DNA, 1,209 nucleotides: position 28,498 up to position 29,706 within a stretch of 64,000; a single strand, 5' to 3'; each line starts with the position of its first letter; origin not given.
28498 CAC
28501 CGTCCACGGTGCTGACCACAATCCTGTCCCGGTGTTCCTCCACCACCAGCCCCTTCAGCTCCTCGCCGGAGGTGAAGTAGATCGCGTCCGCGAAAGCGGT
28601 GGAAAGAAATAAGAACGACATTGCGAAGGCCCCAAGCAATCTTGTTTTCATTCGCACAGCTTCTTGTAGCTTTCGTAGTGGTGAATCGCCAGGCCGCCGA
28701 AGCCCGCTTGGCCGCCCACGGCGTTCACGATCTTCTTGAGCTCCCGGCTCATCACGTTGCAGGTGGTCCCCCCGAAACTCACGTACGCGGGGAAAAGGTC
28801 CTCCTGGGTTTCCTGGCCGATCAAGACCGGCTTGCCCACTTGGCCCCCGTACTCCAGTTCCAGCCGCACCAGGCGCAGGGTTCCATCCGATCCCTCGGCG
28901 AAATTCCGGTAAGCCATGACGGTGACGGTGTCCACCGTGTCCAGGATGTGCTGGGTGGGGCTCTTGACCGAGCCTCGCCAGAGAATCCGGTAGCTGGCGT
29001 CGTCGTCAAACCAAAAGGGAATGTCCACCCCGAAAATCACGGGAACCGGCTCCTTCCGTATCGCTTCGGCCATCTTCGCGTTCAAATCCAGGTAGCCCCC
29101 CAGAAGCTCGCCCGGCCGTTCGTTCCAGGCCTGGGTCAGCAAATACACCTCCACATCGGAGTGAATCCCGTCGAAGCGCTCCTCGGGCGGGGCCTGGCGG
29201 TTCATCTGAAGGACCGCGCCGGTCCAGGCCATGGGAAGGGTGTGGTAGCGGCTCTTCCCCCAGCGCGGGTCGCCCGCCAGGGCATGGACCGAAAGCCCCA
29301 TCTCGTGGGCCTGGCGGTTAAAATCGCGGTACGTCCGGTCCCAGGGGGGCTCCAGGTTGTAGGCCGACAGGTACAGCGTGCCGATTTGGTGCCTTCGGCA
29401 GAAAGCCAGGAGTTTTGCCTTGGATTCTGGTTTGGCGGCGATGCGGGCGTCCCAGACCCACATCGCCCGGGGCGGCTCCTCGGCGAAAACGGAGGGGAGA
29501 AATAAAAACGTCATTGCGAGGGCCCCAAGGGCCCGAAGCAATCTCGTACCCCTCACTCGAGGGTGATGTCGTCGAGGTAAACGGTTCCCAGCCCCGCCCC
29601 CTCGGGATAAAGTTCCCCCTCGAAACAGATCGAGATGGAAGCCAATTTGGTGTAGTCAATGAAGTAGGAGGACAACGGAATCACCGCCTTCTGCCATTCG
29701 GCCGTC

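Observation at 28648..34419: Block of five secreted paralogs shuffling a CBM-like module, a TIM-barrel GH-like domain and a CBM9-like domain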

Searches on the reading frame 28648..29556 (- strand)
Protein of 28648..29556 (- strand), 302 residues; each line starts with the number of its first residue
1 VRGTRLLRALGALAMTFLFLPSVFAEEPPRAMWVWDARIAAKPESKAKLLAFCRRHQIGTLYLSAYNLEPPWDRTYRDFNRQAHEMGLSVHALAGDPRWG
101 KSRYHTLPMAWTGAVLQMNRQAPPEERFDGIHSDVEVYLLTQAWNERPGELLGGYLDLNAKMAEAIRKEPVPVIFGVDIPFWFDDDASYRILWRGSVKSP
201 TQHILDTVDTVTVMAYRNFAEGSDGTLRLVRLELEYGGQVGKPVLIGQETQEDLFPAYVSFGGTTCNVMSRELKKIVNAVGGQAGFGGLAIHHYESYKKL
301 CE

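Call 3: search_protein_families(library=pfam, proteins=[window:28648-29556:-], max_evalue=1)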
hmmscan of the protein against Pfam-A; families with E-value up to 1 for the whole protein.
window:28648-29556:- (302 aa): 0 families

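Call 4: search_protein_families(library=ncbifam, proteins=[window:28648-29556:-], max_evalue=1)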
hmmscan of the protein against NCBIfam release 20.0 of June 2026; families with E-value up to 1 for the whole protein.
window:28648-29556:- (302 aa): 0 families

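Call 10: search_solved_structures(query=window:28648-29556:-, max_evalue=10, show_alignments=2)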
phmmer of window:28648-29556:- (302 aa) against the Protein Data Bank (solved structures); distinct sequences matched with E-value up to 10: 6.
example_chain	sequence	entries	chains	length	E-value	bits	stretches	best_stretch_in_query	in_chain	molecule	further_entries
10yv_A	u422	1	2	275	7.3e-06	29.2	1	31-300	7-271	Putative GH97 from Cellulomonas fimi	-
7uk8_A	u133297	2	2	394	0.24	14.4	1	77-112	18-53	Putative acid--amine ligase YgiC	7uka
1g29_1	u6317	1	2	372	0.45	13.5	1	120-204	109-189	MALTOSE TRANSPORT PROTEIN MALK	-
5j0a_A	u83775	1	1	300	0.47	13.4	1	203-260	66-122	Lymphokine-activated killer T-cell-originated protein kinase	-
5j0a_B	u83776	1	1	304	0.48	13.4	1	203-260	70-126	Lymphokine-activated killer T-cell-originated protein kinase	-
2d62_A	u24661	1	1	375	0.74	12.8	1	120-204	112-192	multiple sugar-binding transport ATP-binding protein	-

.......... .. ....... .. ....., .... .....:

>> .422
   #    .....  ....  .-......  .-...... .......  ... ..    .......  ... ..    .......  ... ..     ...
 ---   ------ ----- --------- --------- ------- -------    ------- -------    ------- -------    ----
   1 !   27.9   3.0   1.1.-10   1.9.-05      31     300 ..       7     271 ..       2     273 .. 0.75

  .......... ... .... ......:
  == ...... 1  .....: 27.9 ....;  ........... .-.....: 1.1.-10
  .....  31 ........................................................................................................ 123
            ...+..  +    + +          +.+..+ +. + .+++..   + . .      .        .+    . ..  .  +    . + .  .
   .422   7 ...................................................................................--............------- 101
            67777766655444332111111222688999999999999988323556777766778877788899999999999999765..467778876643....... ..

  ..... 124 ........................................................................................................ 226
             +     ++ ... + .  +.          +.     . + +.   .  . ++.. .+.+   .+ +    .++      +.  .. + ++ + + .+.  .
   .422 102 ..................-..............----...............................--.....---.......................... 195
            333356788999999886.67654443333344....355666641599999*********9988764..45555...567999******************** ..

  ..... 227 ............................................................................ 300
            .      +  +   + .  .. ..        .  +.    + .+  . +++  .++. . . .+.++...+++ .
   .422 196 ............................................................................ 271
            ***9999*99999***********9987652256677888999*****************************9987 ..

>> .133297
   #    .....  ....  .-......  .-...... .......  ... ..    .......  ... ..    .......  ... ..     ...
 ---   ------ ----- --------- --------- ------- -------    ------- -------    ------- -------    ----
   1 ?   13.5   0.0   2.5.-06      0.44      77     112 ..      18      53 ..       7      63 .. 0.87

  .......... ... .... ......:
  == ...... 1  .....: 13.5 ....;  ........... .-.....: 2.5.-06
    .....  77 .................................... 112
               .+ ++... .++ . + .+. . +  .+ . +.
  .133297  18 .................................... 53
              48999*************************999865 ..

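Call 11: find_homologous_proteins(query=window:28648-29556:-, max_evalue=0.001)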
Query window:28648-29556:- (302 aa): 240 proteins with E <= 0.001 among 2474 candidates; the best 120 are listed.
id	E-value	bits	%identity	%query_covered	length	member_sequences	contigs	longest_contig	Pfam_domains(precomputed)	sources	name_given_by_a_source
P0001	1.4e-153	529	81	90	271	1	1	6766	-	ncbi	-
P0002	3.2e-135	469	68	93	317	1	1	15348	-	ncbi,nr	ncbi:MAG: hypothetical protein HYZ90_02550 [Candidatus Omnitrophica bacterium]|nr:hypothetical prote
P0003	2.7e-130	453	67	92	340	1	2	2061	-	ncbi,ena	-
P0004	4.9e-127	442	66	91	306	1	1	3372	-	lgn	-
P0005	9.0e-127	441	62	97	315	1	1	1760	-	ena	-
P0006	3.5e-126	439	66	89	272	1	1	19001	-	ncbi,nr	ncbi:MAG: hypothetical protein HYZ93_03320 [Candidatus Omnitrophica bacterium]|nr:hypothetical prote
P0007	8.5e-126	438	62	100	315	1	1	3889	-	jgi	jgi:hypothetical protein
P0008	9.6e-126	438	63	100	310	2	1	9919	-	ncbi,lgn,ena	-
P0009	1.7e-125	437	66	89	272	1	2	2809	-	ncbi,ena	-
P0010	1.7e-125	437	63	96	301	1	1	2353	-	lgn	-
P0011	1.8e-125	437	62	96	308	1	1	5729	-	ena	-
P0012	2.1e-125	437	66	91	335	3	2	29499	-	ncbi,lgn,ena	-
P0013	3.0e-125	436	62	98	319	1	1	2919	-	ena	-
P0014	5.1e-125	435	65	91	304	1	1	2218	-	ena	-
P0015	5.7e-125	435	67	89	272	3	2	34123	-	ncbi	-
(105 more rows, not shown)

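Call 20: predict_structure(alignment_id=A1)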
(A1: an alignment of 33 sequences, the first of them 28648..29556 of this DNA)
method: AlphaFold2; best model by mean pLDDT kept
length: 302 residues; sequences in the alignment: 33
mean_pLDDT: 90.6   pTM: 0.86
mean pLDDT of the five models: 90.6, 90.4, 89.9, 88.5, 87.8
residues with pLDDT >= 90: 220; 70-90: 61; 50-70: 17; < 50: 4
segments of 3 or more residues with pLDDT < 50: 21-24
pLDDT, mean of each block of 10 residues (from residue 1): 69 69 66 97 98 97 97 98 98 96 98 98 98 91 87 95 98 94 67 93 96 85 86 95 95 77 92 95 96 95 95
secondary structure, 60 per line:
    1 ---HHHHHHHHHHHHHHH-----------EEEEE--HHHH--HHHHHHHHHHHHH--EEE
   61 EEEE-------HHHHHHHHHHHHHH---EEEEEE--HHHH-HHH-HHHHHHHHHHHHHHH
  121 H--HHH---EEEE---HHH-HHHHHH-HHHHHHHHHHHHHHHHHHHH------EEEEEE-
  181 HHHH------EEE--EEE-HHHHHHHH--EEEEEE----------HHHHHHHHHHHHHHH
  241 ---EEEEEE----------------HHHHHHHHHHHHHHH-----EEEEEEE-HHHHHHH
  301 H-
elements in order: H4-18 E30-34 H37-40 H43-55 E58-64 H72-85 E89-94 H97-100 H106-121 E130-133 H141-146 H148-167 E174-179 H181-184 E191-193 E196-198 H200-207 E210-215 H226-240 E244-249 H266-280 E286-292 H294-301

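Call 22: fold_search(model_id=the predicted structure, library=pdb)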
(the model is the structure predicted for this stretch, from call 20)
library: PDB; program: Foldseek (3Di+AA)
matches with E <= 10: 1786; with E <= 0.001: 347
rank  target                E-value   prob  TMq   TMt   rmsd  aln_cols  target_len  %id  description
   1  5oq3                  1.7e-10  1.00  0.63  0.54   6.5       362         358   12  High resolution structure of the functional region of Cwp19 from Clostridium difficile (released 2017-11-01)
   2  5oq2_B                7.7e-10  1.00  0.63  0.54   7.0       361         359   12  Se-SAD structure of the functional region of Cwp19 from Clostridium difficile (released 2017-11-01)
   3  5oq2_A                2.6e-08  1.00  0.62  0.53   6.9       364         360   12  Se-SAD structure of the functional region of Cwp19 from Clostridium difficile (released 2017-11-01)
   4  6inx                  1.9e-07  1.00  0.46  0.42   7.7       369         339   12  Structural insights into a novel glycoside hydrolase family 18 N-acetylglucosaminidase from Paenibacillus barengoltzii (released 2019-10-30)
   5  6k7z_C                4.9e-07  1.00  0.56  0.61   5.2       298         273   13  Crystal structure of a GH18 chitinase from Pseudoalteromonas aurantia (released 2020-06-10)
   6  3bxw_B                5.2e-07  1.00  0.41  0.36   7.5       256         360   13  Crystal Structure of Stabilin-1 Interacting Chitinase-Like Protein, SI-CLP (released 2009-01-20)
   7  4r5e_A                5.5e-07  1.00  0.45  0.40   6.5       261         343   16  Crystal Structure of Family GH18 Chitinase from Cycas revoluta a Complex with Allosamidin (released 2015-07-15)
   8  4mnl_A                5.5e-07  1.00  0.43  0.39   6.7       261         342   16  Crystal Structure of GH18 Chitinase (G77W/E119Q mutant) from Cycas revoluta in complex with (GlcNAc)4 (released 2014-10-22)
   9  5y2a_A                6.3e-07  1.00  0.49  0.40   6.8       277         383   10  Crystal structure of Ostrinia furnacalis Group II chitinase catalytic domain 2 (released 2018-01-17)
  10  5y2c_A                9.6e-07  1.00  0.51  0.42   6.4       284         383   11  Crystal structure of Ostrinia furnacalis Group II chitinase catalytic domain 2 E2180L mutant in complex with PENTA-N-A (released 2018-01-17)
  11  4wiw_D                1.0e-06  1.00  0.50  0.44   8.1       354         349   11  Crystal structure of C-terminal domain of putative chitinase from Desulfitobacterium hafniense DCB-2 (released 2014-10-08)
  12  6k7z_A                1.3e-06  1.00  0.52  0.56   6.3       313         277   11  Crystal structure of a GH18 chitinase from Pseudoalteromonas aurantia (released 2020-06-10)
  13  4mnm                  1.3e-06  1.00  0.44  0.39   6.7       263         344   14  Crystal Structure of GH18 Chitinase (G77W/E119Q mutant) from Cycas revoluta in complex with (GlcNAc)4 (released 2014-09-17)
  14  4wiw_A                1.6e-06  1.00  0.48  0.43   5.9       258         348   12  Crystal structure of C-terminal domain of putative chitinase from Desulfitobacterium hafniense DCB-2 (released 2014-10-08)
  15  7cb1_A                1.7e-06  1.00  0.41  0.28  10.7       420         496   10  Structure of Serratia marcescens chitinase B complexed with compound 6q (released 2021-06-16)
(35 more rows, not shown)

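Call 23: search_solved_structures(query=A1, max_evalue=10, show_alignments=3)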
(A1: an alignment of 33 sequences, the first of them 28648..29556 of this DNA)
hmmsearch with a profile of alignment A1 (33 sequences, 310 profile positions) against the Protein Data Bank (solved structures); distinct sequences matched with E-value up to 10: 11.
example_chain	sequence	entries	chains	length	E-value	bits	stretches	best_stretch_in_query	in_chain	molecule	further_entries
10yv_A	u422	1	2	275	3e-11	46.4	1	36-309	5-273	Putative GH97 from Cellulomonas fimi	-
7uk8_A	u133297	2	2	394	0.0067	19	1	85-127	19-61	Putative acid--amine ligase YgiC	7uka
7a5q_A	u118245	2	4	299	0.59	12.6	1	10-89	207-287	DctP family TRAP transporter solute-binding subunit | Sialic acid-binding periplasmic protein SiaP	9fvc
9fve_A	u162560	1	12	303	0.6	12.6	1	10-89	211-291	Sialic acid-binding periplasmic protein SiaP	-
9fvb_A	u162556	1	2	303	0.6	12.6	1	10-89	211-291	Sialic acid-binding periplasmic protein SiaP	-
7a5c_A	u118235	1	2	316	0.66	12.4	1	10-89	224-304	Sialic acid-binding periplasmic protein SiaP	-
5ltc_B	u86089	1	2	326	0.69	12.4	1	10-89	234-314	C4-dicarboxylate-binding periplasmic protein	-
9o0b_A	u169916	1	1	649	0.7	12.4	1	111-195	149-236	FAS1 domain-containing protein fsc1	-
9nu9_A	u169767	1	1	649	0.7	12.4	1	111-195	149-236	FAS1 domain-containing protein fsc1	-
1c8z_A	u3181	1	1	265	1.3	11.5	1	176-214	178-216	TUBBY PROTEIN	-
1s31_A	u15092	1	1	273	1.4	11.4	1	176-214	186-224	tubby isoform a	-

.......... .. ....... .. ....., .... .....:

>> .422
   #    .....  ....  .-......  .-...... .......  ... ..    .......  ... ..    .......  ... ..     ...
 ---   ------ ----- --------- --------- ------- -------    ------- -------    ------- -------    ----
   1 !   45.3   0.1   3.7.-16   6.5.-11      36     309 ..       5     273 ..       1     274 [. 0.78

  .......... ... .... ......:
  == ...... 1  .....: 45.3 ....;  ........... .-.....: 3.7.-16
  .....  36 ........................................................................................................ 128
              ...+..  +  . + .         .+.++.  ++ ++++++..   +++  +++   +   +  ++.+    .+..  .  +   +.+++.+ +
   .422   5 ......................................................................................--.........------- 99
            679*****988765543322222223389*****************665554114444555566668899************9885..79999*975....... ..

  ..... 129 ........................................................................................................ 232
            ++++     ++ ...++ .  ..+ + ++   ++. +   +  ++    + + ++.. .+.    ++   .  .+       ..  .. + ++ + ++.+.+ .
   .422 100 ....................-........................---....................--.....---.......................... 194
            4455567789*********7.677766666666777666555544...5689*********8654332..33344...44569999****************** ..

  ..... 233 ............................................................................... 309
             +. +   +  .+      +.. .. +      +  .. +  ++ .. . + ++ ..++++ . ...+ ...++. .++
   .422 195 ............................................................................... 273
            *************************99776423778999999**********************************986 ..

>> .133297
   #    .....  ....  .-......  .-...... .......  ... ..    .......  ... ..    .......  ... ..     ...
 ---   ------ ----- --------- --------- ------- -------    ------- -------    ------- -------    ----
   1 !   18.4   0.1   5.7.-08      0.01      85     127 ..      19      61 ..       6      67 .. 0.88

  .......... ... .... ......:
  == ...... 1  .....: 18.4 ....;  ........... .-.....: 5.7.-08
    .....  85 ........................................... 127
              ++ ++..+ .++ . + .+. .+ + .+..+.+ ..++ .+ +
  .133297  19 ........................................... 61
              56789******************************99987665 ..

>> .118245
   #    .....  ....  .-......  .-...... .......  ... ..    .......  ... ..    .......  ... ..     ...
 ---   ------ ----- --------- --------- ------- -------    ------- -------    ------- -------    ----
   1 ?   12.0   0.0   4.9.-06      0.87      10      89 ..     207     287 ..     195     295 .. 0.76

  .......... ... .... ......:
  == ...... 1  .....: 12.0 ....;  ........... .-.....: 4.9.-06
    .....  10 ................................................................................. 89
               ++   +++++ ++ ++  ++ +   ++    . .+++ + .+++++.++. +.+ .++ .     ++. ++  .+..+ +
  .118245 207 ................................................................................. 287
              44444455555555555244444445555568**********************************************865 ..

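Call 42: search_protein_representatives(alignment_id=A3)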
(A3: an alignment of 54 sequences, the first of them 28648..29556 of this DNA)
Query: 54 sequences, 769 profile positions. Proteins with E-value up to 0.001 (for the whole library): 9855; up to 1e-10: 4726; up to 1e-30: 1299. The best 150 are listed.
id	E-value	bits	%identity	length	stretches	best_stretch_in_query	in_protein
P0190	0.0e+00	1085.2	-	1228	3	39-769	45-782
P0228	0.0e+00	1065.6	-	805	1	26-769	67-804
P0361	0.0e+00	1028.1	-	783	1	13-769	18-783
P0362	3.2e-242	822.5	-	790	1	6-769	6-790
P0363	6.0e-235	798.4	-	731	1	74-769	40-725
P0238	7.2e-207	705.5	-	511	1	263-769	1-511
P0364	9.9e-196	668.7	-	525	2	233-685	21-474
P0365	1.4e-186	638.4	-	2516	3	83-767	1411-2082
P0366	1.7e-186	638.2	-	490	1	275-769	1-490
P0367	4.4e-184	630.2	-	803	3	221-686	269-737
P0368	8.1e-175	599.6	-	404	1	243-637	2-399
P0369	9.9e-160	549.7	-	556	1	46-551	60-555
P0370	5.7e-152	524.0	-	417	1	44-403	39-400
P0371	4.7e-146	504.5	-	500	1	41-509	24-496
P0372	1.5e-139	482.9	-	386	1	320-675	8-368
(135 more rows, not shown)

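Call 46: search_protein_families(library=pfam, alignment_id=A5, max_evalue=0.001)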
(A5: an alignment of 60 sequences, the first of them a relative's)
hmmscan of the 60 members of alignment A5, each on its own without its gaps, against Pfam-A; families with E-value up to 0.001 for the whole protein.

A. member 1, P0364 (525 aa): 2 families
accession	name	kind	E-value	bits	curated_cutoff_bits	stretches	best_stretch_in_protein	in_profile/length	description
PF06452.16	CBM9_1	-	2.1e-15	57.5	23.4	1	325-525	1-183/185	Carbohydrate family 9 binding domain-like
PF00704.34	Glyco_hydro_18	-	0.0001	22.5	29.6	1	129-230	102-199/317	Glycosyl hydrolases family 18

B. families by the number of members that match (of 60 scanned): 8 families
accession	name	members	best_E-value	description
PF21582.3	CBM30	14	1.6e-13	Carbohydrate binding domain 30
PF06452.16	CBM9_1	11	3e-17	Carbohydrate family 9 binding domain-like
PF03425.19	CBM_11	4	1.7e-06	Carbohydrate binding domain (family 11)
PF00704.34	Glyco_hydro_18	3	0.0001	Glycosyl hydrolases family 18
PF00395.25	SLH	2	1.4e-28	S-layer homology domain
PF02018.23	CBM_4_9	2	1.1e-07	Carbohydrate binding domain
PF00629.30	MAM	2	3.4e-06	MAM domain, meprin/A5/mu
PF06046.19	Sec6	1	1.4e-05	Exocyst complex component Sec6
